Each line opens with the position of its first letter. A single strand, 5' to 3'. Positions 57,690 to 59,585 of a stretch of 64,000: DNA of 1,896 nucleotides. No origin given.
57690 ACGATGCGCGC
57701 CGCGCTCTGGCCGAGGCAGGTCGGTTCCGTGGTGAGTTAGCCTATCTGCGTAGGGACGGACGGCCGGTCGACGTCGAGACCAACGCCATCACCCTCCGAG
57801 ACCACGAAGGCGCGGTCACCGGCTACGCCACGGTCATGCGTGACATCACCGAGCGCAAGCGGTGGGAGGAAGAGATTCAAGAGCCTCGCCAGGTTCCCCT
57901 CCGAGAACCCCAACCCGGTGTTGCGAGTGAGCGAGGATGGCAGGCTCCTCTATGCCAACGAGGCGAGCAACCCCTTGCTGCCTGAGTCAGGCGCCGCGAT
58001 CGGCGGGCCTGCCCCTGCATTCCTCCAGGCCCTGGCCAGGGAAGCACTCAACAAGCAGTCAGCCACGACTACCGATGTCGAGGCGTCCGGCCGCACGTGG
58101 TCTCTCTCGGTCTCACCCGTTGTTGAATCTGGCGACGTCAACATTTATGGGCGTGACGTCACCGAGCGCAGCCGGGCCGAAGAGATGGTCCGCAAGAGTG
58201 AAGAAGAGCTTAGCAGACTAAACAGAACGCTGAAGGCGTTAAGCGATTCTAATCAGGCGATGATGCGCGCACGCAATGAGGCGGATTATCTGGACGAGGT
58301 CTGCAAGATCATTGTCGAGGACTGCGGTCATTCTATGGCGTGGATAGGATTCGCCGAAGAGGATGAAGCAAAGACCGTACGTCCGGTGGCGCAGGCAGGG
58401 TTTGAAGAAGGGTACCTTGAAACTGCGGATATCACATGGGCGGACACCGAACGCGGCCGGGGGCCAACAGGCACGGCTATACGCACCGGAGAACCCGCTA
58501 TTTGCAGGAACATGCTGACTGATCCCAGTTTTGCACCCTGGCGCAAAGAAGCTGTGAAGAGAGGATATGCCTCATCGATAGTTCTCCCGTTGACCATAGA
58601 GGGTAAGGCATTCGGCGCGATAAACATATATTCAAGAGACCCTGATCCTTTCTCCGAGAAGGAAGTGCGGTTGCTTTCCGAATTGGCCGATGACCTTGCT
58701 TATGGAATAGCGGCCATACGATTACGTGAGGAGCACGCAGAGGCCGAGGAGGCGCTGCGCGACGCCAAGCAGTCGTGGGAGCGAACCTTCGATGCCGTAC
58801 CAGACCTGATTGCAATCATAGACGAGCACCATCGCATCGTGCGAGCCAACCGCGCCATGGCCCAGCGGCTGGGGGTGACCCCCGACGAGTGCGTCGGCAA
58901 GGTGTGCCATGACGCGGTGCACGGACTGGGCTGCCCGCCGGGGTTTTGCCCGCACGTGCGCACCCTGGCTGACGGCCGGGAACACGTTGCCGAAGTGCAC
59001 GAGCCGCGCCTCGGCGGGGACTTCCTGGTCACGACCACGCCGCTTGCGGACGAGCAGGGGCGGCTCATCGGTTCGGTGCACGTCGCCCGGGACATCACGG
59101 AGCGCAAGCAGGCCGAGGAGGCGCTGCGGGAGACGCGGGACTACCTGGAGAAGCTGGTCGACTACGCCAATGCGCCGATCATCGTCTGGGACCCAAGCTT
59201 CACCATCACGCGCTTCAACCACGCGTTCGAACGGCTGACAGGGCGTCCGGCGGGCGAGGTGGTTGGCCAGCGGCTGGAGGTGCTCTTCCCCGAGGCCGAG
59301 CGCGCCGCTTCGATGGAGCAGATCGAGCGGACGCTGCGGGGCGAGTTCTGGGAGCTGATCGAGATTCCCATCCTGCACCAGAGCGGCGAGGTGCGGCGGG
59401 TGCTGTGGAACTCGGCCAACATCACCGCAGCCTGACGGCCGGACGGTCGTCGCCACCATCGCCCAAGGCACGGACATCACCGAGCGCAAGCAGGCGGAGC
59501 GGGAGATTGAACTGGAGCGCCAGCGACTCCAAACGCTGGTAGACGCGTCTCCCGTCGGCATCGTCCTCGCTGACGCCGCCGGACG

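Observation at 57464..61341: Complete two-component system in one cytoplasmic polypeptide: multi-PAS/GAF kinase fused to an OmpR-type response regulator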

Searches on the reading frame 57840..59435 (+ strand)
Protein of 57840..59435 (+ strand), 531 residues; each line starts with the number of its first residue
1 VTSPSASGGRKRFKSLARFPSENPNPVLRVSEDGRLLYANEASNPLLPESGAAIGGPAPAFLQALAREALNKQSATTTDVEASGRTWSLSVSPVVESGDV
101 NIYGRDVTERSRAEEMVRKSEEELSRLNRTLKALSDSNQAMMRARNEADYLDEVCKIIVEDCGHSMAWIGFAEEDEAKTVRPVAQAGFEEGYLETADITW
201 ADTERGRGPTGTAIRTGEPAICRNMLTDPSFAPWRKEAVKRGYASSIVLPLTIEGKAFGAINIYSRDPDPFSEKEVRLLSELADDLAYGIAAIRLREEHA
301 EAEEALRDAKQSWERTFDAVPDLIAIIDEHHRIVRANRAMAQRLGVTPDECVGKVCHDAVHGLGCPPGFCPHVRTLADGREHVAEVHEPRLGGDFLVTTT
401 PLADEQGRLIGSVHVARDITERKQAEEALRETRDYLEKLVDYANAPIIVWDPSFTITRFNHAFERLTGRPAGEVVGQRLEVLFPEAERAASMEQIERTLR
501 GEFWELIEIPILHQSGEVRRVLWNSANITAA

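Call 4: search_protein_families(library=pfam, proteins=[window:57840-59435:+], max_evalue=0.01)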
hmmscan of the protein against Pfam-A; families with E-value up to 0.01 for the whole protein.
window:57840-59435:+ (531 aa): 10 families
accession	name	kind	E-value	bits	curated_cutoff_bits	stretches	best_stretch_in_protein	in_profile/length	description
PF08448.16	PAS_4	-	1e-37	129.2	23.1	3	317-424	1-110/110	PAS fold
PF13426.13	PAS_9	-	9e-25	87.4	27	2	321-421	1-103/103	PAS domain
PF13185.12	GAF_2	-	1.1e-22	81.2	28.6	1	145-289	2-134/136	GAF domain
PF00989.32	PAS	-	1.5e-20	73.7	22.6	2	436-517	3-85/113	PAS fold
PF13188.13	PAS_8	-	3.9e-16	58.7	21.8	2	313-357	3-44/65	PAS domain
PF01590.32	GAF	-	8.8e-16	59.1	22.4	1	153-287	8-130/133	GAF domain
PF13492.12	GAF_3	-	5.4e-07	30.5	27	1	150-291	5-128/129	GAF domain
PF12860.13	PAS_7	-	0.00011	22.8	27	0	58-115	59-115/115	PAS fold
PF08447.18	PAS_3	-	0.00012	22.7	25.6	0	458-524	3-71/89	PAS fold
PF13596.12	PAS_10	-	0.00025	22.1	22.1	0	326-420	14-106/106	PAS domain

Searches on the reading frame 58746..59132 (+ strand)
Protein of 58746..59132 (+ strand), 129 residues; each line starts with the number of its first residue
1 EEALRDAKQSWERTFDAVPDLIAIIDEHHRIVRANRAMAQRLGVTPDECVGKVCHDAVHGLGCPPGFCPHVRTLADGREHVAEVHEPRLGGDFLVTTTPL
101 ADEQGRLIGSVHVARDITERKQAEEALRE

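Call 44: search_solved_structures(query=window:58746-59132:+, max_evalue=1, show_alignments=3)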
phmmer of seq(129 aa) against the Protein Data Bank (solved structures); distinct sequences matched with E-value up to 1: 19.
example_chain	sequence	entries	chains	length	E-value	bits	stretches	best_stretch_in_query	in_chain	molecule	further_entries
3ewk_A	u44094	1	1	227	0.0041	20.4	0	69-127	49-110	Sensor protein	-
6zj8_A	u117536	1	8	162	0.0062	19.9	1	1-122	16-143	Virulence sensor protein BvgS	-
5hwv_A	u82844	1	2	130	0.05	16.9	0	96-127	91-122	Sensor histidine kinase TodS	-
5hwt_A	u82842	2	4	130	0.069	16.5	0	96-127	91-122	Sensor histidine kinase TodS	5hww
2yvy_A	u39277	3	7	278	0.085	16.2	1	86-123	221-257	Mg2+ transporter MgtE | Magnesium transporter MgtE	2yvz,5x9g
6kju_A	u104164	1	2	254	0.11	15.9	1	23-120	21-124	Helix-turn-helix transcriptional regulator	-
3lyx_A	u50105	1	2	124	0.11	15.9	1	12-122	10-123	Sensory box/GGDEF domain protein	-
6ide_A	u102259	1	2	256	0.11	15.8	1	23-120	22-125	Transcriptional regulator LuxR family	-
6ugl_A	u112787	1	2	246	0.13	15.6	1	23-120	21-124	Helix-turn-helix transcriptional regulator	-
2pr5_A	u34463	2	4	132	0.19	15.1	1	27-127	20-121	Blue-light photoreceptor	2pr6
2yvx_A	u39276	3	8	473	0.23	14.8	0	86-123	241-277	Mg2+ transporter MgtE | Magnesium transporter MgtE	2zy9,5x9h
3mjq_A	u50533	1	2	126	0.27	14.6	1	15-50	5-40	uncharacterized protein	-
6rhg_A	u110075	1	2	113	0.4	14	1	29-119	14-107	Multi-sensor hybrid histidine kinase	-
3fc7_A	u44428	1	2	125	0.54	13.6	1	9-53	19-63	HTR-like protein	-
5fq1_A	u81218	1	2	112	0.57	13.5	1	66-115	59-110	HISTIDINE KINASE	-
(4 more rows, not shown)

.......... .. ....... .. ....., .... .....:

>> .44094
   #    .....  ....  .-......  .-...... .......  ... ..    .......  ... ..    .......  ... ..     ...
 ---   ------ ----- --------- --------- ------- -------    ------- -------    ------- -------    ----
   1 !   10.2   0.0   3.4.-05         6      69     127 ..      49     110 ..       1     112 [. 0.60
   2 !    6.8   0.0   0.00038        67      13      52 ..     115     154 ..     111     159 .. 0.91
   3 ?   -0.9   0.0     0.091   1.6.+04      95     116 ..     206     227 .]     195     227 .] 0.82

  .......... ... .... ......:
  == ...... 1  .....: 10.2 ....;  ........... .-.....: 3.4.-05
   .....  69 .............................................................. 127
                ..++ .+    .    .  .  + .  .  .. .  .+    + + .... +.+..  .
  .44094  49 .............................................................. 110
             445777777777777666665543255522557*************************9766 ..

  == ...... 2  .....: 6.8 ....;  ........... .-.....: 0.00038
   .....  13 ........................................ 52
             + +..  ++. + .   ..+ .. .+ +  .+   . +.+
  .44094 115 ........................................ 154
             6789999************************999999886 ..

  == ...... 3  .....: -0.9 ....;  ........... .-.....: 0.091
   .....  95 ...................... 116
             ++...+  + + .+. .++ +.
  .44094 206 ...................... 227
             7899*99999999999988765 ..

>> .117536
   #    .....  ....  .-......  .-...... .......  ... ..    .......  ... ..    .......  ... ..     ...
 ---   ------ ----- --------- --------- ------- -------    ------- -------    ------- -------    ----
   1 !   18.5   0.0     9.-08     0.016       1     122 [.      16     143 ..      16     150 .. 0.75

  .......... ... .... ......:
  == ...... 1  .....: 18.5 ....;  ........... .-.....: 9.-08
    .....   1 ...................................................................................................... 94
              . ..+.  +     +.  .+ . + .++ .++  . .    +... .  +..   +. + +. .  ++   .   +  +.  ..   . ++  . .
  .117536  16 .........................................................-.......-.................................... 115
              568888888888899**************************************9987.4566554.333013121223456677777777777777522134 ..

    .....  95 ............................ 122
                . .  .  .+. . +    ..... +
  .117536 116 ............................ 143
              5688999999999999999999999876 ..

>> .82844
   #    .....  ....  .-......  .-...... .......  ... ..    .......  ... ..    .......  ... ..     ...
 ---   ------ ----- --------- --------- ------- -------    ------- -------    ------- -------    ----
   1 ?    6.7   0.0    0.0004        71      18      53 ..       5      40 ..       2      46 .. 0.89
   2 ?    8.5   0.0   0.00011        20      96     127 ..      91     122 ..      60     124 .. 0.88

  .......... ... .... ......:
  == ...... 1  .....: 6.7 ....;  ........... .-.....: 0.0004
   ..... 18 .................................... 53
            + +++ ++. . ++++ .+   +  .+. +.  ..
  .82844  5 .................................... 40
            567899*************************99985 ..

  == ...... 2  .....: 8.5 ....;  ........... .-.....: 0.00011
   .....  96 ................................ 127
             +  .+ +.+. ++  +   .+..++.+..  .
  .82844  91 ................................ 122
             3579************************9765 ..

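Call 69: find_homologous_proteins(query=window:58773-59120:+, max_evalue=1e-8)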
Query seq(116 aa) (116 aa): 70 proteins with E <= 1e-8 among 97 candidates.
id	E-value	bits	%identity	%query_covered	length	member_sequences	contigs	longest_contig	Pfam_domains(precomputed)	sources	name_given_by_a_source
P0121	1.0e-48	182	70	99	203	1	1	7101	PF13426.14,PF13188.14,PF08448.17,PF00989.32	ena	-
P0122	2.9e-46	174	69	86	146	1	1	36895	PF13426.14,PF13188.14,PF08448.17,PF00989.32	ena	-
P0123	7.5e-46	173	67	99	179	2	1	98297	PF13426.14,PF08448.17,PF00989.32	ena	-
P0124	2.4e-44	168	67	99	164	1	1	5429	PF13426.14,PF13188.14,PF08448.17,PF00989.32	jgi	-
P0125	3.8e-44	168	66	99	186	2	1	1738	PF13426.14,PF13188.14,PF08448.17,PF00989.32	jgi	-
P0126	5.9e-44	167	64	99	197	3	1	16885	PF13426.14,PF13188.14,PF07730.20,PF08448.17,PF00989.32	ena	-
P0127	1.3e-43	166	68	96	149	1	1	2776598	PF13426.14,PF13188.14,PF08448.17,PF00989.32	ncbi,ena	-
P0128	2.9e-43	165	64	99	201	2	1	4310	PF13426.14,PF13188.14,PF08448.17,PF00989.32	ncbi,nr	ncbi:MAG: PAS domain S-box protein, partial [Deltaproteobacteria bacterium]|nr:PAS domain S-box prot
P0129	3.1e-42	161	65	99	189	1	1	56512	PF13426.14,PF13188.14,PF08448.17,PF00989.32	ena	-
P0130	7.5e-42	160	64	99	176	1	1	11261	PF13426.14,PF13188.14,PF08448.17,PF00989.32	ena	-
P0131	1.3e-41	159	68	87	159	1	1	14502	PF13426.14,PF13188.14,PF08448.17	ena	-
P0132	3.1e-41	158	61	99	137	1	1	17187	PF13426.14,PF13188.14,PF08448.17,PF00989.32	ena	-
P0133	3.9e-41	158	62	99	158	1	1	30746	PF13426.14,PF13188.14,PF08448.17,PF00989.32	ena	-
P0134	1.5e-40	156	65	93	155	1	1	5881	PF13426.14,PF13188.14,PF08448.17,PF00989.32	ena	-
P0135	2.0e-40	156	66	87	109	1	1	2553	PF13426.14,PF08448.17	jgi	jgi:PAS domain-containing protein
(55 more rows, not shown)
